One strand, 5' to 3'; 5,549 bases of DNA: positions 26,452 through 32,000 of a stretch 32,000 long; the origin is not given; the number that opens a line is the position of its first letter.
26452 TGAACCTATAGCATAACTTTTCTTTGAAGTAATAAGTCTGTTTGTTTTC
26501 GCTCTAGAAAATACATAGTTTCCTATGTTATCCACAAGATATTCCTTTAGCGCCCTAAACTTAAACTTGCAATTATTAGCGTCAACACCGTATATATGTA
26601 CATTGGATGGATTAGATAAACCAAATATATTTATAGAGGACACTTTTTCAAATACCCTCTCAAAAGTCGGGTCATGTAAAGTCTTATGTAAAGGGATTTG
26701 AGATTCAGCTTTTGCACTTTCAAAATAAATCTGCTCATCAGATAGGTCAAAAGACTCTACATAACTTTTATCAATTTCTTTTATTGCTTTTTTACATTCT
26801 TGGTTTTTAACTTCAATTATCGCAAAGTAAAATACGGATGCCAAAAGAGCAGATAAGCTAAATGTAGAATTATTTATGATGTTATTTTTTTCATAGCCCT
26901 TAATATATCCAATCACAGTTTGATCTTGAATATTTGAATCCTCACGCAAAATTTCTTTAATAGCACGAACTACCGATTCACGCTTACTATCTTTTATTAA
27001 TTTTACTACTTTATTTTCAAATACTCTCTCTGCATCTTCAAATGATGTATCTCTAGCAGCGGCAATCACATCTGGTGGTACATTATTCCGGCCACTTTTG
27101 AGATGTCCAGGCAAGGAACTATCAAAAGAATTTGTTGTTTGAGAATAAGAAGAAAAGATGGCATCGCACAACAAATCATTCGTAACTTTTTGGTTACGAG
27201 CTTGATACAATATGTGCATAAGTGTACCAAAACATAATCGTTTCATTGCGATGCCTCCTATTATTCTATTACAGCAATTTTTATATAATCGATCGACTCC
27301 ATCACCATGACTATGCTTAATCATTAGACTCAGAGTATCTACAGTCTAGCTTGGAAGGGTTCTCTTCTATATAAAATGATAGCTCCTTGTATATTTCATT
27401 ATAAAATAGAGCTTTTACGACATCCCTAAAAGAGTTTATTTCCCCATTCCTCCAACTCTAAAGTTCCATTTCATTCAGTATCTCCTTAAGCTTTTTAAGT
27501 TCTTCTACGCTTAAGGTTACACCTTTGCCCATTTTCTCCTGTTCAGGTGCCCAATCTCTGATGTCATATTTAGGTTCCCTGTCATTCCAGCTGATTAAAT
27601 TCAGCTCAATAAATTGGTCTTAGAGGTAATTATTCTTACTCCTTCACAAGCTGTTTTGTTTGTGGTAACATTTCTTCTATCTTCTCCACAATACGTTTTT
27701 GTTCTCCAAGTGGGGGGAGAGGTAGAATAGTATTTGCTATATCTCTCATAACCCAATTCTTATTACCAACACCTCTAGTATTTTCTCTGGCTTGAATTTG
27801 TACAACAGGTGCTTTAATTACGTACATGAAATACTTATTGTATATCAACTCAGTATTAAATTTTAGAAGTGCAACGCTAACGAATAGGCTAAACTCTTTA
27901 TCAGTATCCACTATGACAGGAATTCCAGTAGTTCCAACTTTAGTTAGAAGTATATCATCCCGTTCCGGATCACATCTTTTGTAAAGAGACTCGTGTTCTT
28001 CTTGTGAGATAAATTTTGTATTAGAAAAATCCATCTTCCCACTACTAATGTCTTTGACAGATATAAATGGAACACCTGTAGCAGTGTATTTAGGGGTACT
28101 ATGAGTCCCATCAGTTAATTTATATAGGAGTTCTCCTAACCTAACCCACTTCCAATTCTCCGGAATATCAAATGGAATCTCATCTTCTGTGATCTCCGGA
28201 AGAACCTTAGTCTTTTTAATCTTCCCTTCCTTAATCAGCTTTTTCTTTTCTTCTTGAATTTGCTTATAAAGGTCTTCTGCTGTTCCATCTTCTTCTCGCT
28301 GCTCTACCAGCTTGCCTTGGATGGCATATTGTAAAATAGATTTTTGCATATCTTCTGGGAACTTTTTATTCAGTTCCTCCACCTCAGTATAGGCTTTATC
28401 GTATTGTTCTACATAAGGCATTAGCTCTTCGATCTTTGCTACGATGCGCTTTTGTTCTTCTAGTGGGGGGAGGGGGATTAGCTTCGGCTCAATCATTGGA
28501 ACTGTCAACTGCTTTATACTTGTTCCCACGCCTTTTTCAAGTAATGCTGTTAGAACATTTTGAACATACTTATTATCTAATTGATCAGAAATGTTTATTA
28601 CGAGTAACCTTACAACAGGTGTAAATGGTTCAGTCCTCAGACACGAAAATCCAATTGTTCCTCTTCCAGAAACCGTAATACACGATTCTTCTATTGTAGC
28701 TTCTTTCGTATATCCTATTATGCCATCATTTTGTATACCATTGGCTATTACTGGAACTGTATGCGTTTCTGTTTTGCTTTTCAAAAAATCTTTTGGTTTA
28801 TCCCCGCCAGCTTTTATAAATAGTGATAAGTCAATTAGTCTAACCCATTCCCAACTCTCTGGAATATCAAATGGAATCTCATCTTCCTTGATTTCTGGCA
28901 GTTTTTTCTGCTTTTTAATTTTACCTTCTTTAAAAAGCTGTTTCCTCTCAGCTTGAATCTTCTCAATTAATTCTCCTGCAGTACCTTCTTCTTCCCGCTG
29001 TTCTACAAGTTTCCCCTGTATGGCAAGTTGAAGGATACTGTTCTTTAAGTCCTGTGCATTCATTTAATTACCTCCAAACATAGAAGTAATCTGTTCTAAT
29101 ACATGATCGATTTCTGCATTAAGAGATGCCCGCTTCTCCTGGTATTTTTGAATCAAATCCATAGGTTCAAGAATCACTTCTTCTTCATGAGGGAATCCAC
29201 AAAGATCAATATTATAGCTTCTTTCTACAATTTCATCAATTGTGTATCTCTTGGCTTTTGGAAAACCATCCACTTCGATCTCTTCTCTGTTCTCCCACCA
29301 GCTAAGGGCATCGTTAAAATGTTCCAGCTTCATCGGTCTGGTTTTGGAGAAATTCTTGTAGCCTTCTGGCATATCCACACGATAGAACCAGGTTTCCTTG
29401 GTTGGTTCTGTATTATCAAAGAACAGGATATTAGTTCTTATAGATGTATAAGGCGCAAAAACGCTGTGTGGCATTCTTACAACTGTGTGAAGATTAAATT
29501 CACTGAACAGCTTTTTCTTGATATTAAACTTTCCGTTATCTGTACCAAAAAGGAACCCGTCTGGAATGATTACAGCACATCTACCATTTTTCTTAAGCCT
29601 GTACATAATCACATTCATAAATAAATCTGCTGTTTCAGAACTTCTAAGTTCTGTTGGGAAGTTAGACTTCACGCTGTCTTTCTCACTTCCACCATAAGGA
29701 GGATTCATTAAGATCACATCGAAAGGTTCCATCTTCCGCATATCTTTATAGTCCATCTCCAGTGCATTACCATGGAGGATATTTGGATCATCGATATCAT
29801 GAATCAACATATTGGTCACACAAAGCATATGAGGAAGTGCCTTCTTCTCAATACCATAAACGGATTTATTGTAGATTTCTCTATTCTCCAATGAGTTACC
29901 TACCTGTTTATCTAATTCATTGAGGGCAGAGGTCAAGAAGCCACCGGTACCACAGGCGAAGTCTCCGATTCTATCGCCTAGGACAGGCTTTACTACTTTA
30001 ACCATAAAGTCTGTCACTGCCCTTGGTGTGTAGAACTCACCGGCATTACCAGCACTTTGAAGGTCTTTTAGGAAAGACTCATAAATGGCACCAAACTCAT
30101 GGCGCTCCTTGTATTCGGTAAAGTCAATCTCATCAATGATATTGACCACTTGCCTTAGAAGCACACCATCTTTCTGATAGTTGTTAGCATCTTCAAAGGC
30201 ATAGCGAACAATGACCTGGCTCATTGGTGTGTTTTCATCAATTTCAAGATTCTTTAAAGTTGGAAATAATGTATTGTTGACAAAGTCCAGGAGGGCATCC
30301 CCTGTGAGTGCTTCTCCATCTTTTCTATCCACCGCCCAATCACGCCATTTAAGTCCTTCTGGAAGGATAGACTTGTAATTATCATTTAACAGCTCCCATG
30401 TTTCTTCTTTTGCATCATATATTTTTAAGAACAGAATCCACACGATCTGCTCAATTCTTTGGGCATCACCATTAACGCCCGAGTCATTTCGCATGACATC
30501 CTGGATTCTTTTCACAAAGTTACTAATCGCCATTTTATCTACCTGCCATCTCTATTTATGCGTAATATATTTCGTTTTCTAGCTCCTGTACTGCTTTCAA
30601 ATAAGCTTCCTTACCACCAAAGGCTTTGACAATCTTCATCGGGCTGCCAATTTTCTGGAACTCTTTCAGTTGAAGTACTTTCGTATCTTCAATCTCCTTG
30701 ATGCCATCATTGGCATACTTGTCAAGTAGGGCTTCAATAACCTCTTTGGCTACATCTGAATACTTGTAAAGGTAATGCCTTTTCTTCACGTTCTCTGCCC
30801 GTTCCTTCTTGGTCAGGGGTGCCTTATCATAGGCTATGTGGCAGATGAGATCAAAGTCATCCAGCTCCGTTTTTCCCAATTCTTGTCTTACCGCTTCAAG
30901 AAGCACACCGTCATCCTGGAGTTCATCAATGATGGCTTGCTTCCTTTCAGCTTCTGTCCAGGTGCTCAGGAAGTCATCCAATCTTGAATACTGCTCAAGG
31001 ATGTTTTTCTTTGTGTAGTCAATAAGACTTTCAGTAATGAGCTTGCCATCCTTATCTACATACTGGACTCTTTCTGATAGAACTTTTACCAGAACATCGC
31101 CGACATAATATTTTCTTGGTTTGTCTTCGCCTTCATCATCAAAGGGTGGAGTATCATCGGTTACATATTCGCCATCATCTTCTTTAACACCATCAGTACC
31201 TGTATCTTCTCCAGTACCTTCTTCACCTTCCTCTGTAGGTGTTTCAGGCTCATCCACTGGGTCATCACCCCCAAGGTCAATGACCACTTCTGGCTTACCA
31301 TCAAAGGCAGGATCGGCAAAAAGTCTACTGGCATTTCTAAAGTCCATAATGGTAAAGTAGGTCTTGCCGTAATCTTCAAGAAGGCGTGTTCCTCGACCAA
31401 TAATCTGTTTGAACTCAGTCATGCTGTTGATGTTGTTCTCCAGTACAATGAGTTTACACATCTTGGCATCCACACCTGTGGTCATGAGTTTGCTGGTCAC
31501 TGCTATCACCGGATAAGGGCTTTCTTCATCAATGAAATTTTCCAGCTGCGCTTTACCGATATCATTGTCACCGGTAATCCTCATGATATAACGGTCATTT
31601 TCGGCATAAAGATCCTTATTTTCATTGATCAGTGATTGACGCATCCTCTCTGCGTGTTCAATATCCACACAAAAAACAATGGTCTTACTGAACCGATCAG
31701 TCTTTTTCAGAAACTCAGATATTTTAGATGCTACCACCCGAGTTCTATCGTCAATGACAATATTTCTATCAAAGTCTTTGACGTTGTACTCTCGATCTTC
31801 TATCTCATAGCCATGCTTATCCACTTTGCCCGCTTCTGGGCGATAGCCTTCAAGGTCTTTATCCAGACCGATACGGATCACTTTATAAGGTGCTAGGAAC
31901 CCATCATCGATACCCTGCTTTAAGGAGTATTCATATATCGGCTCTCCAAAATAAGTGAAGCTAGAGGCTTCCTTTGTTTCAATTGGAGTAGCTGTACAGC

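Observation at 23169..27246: AT-rich two-gene module (nuclease-like protein plus Ski2-like DEAH helicase) between a type I R-M operon and a prophage: a Hachiman-like defence candidate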

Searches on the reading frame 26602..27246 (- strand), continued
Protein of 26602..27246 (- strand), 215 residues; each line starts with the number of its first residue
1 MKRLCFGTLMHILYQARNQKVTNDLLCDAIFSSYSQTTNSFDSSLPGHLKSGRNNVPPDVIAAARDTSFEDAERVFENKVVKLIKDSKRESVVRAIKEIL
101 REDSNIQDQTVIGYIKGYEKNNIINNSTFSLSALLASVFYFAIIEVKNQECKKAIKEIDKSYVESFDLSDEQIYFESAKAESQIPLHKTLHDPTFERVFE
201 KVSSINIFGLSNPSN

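Call 82: find_encoding_contigs(protein=P0223, flank=7000, max_places=3)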
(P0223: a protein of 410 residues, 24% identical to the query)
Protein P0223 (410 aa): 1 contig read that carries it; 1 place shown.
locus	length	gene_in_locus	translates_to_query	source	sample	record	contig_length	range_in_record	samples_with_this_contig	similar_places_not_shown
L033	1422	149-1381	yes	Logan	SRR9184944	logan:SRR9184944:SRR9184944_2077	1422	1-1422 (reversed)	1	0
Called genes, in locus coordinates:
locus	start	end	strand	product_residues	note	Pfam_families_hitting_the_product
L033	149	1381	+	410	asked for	-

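Call 95: find_homologous_proteins(query=A5, max_evalue=0.001)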
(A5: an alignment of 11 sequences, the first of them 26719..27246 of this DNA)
Query A5 (11 sequences) (176 aa, profile of the alignment): 38 proteins with E <= 0.001 among 2961 candidates.
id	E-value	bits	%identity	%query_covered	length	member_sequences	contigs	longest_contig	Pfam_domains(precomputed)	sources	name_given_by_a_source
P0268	3.8e-61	224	87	94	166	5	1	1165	-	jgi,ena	-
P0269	5.0e-61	224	81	100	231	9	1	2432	-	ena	-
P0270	8.9e-58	213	30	99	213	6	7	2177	-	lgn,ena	-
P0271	1.6e-56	209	27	99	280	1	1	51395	-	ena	-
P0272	7.9e-56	207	83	90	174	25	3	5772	-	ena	-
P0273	3.5e-55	205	31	98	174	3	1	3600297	-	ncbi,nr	ncbi:hypothetical protein QS257_04370 [Terrilactibacillus sp. S3-3]|nr:hypothetical protein QS257_04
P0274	3.8e-55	204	33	98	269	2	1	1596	-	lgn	-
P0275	1.6e-51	193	53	100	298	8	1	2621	-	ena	-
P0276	5.5e-51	191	26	90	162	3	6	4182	-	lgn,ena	-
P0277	1.1e-50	190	54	100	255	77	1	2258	-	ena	-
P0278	1.3e-50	190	53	100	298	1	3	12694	-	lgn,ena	-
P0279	1.6e-50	189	54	100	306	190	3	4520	-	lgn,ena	-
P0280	3.0e-50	188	53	100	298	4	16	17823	-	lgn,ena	-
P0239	5.6e-44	168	28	99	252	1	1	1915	-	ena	-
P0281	5.0e-43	165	77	77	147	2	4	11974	-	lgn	-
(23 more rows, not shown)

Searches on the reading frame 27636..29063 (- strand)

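Call 9: search_protein_families(library=pfam, proteins=[window:27636-29063:-], max_evalue=0.001)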
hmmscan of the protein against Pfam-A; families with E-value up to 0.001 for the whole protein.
window:27636-29063:- (475 aa): 1 family
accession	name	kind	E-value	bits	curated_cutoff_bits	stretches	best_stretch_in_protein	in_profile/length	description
PF01420.25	Methylase_S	-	2.6e-31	109.5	22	2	68-214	1-152/168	Type I restriction modification DNA specificity domain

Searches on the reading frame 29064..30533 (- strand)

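Call 9: search_protein_families(library=pfam, proteins=[window:29064-30533:-], max_evalue=0.001)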
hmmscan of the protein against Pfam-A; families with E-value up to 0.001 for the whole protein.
window:29064-30533:- (489 aa): 4 families
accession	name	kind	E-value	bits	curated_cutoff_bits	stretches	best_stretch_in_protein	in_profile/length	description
PF02384.22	N6_Mtase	-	8.8e-64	216.2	20.4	1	143-444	2-299/311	N-6 DNA Methylase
PF12161.14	HsdM_N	-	1.6e-11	45.4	24.5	1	3-133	1-135/135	HsdM N-terminal domain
PF07669.17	Eco57I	-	6.1e-11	43.1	25.3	1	261-359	64-171/171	Eco57I restriction-modification methylase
PF20473.4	MmeI_Mtase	-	8.3e-06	25.6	27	0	187-246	21-86/259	MmeI, DNA-methyltransferase domain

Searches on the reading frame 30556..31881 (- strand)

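Call 9: search_protein_families(library=pfam, proteins=[window:30556-31881:-], max_evalue=0.001)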
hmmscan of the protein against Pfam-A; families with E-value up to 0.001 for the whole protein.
window:30556-31881:- (441 aa): 2 families
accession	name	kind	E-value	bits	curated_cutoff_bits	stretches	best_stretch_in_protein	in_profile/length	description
PF08463.15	EcoEI_R_C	-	1.6e-35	123.1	24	1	284-439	1-163/163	EcoEI R protein C-terminal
PF00271.37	Helicase_C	-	8.3e-06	26.5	23.5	1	53-166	5-108/110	Helicase conserved C-terminal domain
